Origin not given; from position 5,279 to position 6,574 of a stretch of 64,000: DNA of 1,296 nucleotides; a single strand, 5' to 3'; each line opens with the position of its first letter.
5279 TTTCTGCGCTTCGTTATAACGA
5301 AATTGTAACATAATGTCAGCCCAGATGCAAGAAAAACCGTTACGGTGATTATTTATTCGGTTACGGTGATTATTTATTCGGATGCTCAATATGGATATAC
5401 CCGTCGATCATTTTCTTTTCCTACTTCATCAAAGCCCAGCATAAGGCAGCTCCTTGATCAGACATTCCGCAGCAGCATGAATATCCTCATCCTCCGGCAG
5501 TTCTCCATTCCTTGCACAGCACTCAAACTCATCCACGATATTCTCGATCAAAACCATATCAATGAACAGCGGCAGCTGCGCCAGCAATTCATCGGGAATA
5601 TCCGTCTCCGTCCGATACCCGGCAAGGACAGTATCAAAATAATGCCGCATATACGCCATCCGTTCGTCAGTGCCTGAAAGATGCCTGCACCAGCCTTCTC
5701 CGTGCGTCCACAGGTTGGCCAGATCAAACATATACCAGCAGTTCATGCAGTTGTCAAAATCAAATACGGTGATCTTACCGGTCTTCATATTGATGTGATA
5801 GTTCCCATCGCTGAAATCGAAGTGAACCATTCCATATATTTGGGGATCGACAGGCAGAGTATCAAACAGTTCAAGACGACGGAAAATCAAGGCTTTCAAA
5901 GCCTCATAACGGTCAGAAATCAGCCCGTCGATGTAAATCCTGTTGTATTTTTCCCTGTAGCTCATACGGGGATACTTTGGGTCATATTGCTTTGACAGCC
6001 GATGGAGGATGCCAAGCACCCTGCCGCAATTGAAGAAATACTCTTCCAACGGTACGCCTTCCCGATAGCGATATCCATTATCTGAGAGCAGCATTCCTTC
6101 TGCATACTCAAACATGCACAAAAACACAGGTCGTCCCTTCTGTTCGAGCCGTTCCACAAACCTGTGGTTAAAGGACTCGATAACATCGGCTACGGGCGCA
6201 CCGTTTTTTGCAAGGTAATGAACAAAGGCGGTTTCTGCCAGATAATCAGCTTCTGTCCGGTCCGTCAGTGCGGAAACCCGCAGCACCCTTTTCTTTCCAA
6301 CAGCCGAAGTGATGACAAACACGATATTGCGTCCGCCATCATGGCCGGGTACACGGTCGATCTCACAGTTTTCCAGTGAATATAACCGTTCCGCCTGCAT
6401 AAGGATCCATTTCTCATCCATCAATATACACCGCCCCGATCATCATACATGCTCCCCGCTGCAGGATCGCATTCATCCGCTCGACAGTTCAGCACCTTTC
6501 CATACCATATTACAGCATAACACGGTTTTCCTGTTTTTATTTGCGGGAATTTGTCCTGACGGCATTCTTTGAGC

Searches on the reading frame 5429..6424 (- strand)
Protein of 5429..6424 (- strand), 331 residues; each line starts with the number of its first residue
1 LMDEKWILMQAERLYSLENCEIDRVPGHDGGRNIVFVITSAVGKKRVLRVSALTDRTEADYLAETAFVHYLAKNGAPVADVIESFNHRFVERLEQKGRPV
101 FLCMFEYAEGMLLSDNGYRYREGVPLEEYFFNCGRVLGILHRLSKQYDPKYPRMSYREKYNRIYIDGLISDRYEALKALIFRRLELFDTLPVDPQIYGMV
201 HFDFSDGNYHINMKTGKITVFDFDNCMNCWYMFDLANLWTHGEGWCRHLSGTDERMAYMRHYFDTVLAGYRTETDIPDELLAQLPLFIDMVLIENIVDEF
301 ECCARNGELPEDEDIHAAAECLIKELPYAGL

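Call 3: search_protein_families(library=pfam, proteins=[window:5429-6424:-], max_evalue=0.01)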
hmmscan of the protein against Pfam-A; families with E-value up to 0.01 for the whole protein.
window:5429-6424:- (331 aa): 1 family
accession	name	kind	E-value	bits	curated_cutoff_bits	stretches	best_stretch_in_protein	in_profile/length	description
PF01636.29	APH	-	2.8e-19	70.3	23.2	1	33-263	11-230/239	Phosphotransferase enzyme family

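Call 4: search_protein_families(library=ncbifam, proteins=[window:5429-6424:-], max_evalue=0.01)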
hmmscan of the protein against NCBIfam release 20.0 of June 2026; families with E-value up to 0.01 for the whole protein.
window:5429-6424:- (331 aa): 0 families
